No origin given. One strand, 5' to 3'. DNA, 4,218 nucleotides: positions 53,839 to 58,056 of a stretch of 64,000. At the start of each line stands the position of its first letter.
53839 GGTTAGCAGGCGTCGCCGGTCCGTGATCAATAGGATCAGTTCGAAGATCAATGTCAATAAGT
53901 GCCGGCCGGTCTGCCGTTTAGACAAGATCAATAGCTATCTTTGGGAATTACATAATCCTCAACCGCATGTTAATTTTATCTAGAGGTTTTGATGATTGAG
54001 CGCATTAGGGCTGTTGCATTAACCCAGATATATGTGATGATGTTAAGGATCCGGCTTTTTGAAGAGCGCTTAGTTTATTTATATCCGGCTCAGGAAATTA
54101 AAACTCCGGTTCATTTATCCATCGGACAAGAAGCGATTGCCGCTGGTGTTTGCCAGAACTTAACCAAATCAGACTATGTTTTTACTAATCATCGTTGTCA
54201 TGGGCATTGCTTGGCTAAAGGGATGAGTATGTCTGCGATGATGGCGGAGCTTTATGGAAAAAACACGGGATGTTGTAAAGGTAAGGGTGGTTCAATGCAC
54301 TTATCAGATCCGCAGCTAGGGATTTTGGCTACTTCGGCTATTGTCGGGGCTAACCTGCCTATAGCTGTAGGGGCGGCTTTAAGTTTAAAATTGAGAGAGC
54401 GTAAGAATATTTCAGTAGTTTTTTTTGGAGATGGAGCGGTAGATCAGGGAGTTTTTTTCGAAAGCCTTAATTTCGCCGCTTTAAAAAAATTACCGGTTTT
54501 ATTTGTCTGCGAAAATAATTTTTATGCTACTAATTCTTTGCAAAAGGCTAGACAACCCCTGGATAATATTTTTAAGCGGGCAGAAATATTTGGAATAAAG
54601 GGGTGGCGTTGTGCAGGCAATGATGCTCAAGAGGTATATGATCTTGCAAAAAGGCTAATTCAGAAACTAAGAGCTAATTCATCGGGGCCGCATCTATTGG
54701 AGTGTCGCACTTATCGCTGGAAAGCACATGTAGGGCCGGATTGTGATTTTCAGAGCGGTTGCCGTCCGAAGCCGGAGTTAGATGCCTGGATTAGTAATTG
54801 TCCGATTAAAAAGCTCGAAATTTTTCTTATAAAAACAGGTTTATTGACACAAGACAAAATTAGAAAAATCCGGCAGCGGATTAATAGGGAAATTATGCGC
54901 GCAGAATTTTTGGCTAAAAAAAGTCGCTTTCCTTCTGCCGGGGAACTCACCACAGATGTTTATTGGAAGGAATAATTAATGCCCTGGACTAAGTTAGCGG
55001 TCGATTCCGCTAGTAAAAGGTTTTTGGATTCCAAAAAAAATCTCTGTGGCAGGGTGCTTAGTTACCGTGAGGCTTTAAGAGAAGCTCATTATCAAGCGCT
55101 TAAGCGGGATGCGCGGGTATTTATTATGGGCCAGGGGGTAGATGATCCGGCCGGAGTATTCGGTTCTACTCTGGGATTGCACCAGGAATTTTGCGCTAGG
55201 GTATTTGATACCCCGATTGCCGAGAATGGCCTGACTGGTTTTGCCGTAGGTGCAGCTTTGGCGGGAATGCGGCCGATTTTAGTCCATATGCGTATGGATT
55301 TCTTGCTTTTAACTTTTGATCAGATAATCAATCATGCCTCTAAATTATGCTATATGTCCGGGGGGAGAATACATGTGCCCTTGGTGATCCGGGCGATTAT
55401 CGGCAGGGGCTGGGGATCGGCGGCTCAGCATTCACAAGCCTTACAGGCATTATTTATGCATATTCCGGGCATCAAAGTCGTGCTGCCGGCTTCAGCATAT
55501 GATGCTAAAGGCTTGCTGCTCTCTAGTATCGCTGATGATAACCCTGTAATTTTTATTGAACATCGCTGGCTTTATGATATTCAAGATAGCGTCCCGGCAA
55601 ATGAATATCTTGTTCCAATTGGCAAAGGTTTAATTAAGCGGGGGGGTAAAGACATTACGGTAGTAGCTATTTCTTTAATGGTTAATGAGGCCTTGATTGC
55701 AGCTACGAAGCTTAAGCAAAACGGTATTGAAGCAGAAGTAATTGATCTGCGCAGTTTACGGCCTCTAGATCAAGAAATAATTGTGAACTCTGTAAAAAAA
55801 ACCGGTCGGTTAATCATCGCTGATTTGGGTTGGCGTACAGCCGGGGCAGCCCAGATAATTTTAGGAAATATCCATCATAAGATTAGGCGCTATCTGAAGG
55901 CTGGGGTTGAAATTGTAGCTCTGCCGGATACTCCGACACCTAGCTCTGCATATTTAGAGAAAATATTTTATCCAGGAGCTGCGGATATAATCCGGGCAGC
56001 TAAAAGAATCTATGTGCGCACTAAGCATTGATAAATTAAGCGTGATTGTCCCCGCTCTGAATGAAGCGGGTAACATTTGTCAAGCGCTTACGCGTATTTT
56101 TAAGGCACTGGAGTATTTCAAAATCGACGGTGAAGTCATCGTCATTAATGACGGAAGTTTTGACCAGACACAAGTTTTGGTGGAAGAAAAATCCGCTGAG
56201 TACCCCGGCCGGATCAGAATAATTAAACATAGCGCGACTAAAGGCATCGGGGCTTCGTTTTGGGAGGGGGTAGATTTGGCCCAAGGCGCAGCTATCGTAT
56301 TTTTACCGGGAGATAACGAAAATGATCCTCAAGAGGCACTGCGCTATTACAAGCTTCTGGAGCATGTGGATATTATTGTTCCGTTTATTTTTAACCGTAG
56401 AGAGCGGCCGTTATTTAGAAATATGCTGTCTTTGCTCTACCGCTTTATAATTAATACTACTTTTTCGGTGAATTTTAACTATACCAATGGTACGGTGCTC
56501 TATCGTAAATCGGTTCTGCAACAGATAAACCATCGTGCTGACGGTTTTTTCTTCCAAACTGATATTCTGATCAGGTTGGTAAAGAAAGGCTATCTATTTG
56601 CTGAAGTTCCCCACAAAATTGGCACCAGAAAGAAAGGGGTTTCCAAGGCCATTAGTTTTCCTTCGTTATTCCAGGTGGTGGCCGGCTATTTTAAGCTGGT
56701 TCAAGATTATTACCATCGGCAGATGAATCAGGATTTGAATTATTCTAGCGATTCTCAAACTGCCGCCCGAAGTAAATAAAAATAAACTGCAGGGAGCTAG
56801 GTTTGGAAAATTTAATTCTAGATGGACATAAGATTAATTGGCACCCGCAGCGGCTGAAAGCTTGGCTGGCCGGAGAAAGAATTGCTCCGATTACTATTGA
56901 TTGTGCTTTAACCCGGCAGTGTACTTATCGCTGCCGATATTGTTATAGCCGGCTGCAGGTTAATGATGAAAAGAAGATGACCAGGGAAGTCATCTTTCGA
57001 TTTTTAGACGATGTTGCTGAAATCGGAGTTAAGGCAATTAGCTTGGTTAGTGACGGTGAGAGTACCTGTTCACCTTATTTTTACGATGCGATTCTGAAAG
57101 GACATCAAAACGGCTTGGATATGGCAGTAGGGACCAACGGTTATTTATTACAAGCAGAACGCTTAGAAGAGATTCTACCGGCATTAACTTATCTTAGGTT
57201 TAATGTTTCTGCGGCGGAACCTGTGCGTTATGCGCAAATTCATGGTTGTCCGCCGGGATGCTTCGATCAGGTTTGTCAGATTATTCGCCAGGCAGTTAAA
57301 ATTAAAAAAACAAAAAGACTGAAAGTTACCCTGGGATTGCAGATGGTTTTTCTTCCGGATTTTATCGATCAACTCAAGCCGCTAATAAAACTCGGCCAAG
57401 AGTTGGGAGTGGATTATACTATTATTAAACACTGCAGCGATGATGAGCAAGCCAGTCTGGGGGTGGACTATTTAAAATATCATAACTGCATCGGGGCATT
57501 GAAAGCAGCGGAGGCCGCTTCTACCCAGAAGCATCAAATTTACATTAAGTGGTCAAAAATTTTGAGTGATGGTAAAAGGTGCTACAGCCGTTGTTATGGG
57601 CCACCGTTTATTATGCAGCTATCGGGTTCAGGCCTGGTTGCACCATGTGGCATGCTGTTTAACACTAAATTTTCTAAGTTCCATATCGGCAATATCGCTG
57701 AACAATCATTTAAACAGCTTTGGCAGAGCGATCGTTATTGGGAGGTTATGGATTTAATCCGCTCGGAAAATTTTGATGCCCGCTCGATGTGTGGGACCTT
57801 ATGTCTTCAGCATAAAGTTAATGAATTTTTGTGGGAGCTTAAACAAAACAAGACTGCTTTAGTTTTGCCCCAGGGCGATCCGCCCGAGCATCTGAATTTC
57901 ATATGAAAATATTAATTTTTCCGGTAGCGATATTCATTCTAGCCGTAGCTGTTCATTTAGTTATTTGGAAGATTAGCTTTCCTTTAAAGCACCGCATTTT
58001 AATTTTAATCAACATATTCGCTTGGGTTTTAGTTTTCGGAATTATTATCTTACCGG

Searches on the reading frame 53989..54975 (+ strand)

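Call 82: search_protein_families(library=pfam, proteins=[window:53989-54975:+], max_evalue=0.0001)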
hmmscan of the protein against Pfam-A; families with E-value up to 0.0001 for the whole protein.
window:53989-54975:+ (328 aa): 2 families
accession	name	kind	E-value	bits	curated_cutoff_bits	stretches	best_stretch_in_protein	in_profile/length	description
PF00676.26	E1_dh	-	8e-65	219.2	22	1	18-314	3-296/300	Dehydrogenase E1 component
PF02775.26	TPP_enzyme_C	-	2.2e-05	24.7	21.9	1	115-186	26-91/151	Thiamine pyrophosphate enzyme, C-terminal TPP binding domain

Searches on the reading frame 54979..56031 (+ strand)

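Call 82: search_protein_families(library=pfam, proteins=[window:54979-56031:+], max_evalue=0.0001)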
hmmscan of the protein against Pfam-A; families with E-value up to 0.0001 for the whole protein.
window:54979-56031:+ (350 aa): 2 families
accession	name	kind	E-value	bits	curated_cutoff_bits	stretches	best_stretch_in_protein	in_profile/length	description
PF02779.29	Transket_pyr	-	3.3e-36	125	27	1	27-199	3-172/174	Transketolase, pyrimidine binding domain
PF02780.25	Transketolase_C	-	1.2e-29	103.2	25.9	1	215-337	1-124/124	Transketolase, C-terminal domain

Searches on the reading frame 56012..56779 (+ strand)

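Call 82: search_protein_families(library=pfam, proteins=[window:56012-56779:+], max_evalue=0.0001)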
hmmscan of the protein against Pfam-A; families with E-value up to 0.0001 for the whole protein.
window:56012-56779:+ (255 aa): 1 family
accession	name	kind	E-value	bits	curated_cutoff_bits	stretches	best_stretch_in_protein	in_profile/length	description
PF00535.33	Glycos_transf_2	-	7.2e-19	68.8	23.3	1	10-171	1-166/168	Glycosyl transferase family 2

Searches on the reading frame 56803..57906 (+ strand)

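Call 82: search_protein_families(library=pfam, proteins=[window:56803-57906:+], max_evalue=0.0001)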
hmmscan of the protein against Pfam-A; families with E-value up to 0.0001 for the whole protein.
window:56803-57906:+ (367 aa): 2 families
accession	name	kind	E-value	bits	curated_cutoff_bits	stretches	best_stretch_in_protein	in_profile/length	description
PF04055.27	Radical_SAM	-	5.8e-15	56.3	29.5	1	36-171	3-143/166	Radical SAM superfamily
PF13186.11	SPASM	-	6.4e-08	33.2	21.5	1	264-331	1-64/67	Iron-sulfur cluster-binding domain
